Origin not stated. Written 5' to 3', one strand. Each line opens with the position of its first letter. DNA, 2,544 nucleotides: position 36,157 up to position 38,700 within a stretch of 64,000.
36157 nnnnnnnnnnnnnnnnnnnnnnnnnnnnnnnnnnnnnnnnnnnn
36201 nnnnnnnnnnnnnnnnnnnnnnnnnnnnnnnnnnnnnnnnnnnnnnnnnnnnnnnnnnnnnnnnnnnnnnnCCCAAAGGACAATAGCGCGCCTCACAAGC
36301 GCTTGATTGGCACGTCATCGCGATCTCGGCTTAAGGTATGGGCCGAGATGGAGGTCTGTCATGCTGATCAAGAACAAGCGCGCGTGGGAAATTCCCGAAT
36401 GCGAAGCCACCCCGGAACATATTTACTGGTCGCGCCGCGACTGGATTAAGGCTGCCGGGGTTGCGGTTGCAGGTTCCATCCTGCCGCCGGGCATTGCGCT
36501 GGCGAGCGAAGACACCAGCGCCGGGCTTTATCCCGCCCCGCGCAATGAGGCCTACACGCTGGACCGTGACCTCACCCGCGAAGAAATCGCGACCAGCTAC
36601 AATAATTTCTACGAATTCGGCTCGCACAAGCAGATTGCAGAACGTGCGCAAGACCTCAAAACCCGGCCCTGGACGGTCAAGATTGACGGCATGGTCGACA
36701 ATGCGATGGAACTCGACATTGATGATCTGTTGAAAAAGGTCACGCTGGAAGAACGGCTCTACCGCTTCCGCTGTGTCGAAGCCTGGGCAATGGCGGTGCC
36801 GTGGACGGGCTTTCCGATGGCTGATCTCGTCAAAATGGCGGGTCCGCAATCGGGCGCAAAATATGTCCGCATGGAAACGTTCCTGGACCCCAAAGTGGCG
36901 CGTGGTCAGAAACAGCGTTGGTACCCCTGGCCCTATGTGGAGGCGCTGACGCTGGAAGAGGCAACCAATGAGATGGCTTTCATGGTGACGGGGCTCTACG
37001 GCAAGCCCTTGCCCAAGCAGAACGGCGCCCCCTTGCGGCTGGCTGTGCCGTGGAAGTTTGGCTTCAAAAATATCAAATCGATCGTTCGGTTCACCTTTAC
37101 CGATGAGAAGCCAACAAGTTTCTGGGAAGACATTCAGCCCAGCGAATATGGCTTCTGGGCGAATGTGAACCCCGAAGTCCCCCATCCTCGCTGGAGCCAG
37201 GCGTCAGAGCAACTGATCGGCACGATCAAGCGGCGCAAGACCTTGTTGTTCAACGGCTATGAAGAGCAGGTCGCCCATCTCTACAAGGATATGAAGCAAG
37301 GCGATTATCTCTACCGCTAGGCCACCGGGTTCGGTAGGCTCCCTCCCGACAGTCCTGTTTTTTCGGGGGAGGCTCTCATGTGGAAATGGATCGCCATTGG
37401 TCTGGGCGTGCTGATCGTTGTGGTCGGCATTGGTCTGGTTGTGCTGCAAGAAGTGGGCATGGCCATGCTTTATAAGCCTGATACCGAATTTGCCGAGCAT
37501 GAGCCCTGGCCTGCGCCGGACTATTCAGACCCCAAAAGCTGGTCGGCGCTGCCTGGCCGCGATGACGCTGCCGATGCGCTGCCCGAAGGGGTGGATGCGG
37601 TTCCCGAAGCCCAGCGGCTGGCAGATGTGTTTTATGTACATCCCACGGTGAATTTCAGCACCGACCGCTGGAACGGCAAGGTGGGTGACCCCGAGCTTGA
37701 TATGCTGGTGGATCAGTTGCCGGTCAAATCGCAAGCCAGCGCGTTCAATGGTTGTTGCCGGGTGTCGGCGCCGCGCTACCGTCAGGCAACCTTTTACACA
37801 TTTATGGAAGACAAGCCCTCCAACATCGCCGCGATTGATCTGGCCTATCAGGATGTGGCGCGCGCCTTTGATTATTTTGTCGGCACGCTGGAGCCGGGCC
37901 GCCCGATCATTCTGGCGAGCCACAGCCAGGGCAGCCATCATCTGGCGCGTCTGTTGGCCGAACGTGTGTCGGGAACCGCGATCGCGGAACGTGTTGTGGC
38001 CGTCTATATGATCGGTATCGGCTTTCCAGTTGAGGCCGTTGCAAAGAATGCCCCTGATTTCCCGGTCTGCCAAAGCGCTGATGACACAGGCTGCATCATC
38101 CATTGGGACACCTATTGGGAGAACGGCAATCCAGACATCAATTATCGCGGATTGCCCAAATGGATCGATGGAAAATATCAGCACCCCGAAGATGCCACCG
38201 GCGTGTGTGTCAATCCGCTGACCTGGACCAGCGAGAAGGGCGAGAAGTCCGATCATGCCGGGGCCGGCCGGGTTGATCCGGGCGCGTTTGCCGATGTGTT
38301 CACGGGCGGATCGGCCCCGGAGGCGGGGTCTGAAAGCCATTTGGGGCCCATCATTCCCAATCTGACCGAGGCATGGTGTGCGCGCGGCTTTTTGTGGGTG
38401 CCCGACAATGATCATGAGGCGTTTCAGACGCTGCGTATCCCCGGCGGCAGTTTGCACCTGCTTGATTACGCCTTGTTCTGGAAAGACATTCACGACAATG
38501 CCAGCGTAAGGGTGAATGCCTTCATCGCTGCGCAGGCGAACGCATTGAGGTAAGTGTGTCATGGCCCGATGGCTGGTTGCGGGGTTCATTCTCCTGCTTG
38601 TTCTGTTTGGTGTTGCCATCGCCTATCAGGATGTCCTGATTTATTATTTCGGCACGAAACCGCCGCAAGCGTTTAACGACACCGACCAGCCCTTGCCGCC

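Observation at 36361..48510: Triplicated membrane-anchored DUF3089-like hydrolases convergent with three paralogous TonB-dependent receptors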

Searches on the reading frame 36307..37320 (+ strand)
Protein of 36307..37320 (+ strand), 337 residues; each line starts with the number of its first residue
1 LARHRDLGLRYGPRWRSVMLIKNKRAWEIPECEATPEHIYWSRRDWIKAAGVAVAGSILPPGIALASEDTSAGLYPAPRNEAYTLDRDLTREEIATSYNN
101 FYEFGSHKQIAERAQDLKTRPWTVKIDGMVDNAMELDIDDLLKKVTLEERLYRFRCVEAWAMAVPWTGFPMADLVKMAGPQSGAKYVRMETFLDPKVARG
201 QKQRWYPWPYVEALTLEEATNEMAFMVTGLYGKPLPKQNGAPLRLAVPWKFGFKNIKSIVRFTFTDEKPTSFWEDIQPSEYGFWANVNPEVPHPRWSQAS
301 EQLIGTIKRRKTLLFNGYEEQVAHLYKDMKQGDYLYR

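Call 3: search_protein_families(library=pfam, proteins=[window:36307-37320:+], max_evalue=0.01)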
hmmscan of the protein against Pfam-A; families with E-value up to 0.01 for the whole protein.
window:36307-37320:+ (337 aa): 1 family
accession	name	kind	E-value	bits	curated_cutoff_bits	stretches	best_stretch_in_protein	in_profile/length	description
PF00174.25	Oxidored_molyb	-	5.1e-32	111.2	24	1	117-273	7-169/169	Oxidoreductase molybdopterin binding domain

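Call 4: search_protein_families(library=ncbifam, proteins=[window:36307-37320:+], max_evalue=0.01)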
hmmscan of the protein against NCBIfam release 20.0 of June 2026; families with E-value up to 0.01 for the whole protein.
window:36307-37320:+ (337 aa): 4 families
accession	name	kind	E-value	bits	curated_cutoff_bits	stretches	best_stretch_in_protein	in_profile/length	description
NF003767.0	PRK05363.1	equivalog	1.2e-129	432.2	207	1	20-331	2-316/320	protein-methionine-sulfoxide reductase catalytic subunit MsrP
NF052245.1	SorA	equivalog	1.1e-11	44.1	600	1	165-273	153-254/396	SorA family sulfite dehydrogenase catalytic subunit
NF052247.1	SorT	equivalog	4.4e-08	32.3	570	1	161-271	144-249/387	SorT family sulfite dehydrogenase catalytic subunit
TIGR04555.1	sulfite_DH_soxC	equivalog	0.00047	19.2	420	1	121-268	108-258/408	sulfite dehydrogenase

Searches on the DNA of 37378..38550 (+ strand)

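Call 61: search_rna_families(sources=[L081, L084], threshold=evalue, max_evalue=0.01, show_alignments=1)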
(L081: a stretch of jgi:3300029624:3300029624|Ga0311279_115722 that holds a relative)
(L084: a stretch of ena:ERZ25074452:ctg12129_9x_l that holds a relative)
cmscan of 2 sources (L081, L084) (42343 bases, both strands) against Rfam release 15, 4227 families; matches with E-value up to 0.01: 2.
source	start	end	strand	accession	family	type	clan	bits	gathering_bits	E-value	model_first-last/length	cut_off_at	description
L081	18591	18663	-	RF02784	SorX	Gene; sRNA;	-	39.3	46.6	3.7e-06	1-73/73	no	Singlet oxygen resistance RNA X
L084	11850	11926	-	RF02784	SorX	Gene; sRNA;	-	30.9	46.6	0.0011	1-73/73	no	Singlet oxygen resistance RNA X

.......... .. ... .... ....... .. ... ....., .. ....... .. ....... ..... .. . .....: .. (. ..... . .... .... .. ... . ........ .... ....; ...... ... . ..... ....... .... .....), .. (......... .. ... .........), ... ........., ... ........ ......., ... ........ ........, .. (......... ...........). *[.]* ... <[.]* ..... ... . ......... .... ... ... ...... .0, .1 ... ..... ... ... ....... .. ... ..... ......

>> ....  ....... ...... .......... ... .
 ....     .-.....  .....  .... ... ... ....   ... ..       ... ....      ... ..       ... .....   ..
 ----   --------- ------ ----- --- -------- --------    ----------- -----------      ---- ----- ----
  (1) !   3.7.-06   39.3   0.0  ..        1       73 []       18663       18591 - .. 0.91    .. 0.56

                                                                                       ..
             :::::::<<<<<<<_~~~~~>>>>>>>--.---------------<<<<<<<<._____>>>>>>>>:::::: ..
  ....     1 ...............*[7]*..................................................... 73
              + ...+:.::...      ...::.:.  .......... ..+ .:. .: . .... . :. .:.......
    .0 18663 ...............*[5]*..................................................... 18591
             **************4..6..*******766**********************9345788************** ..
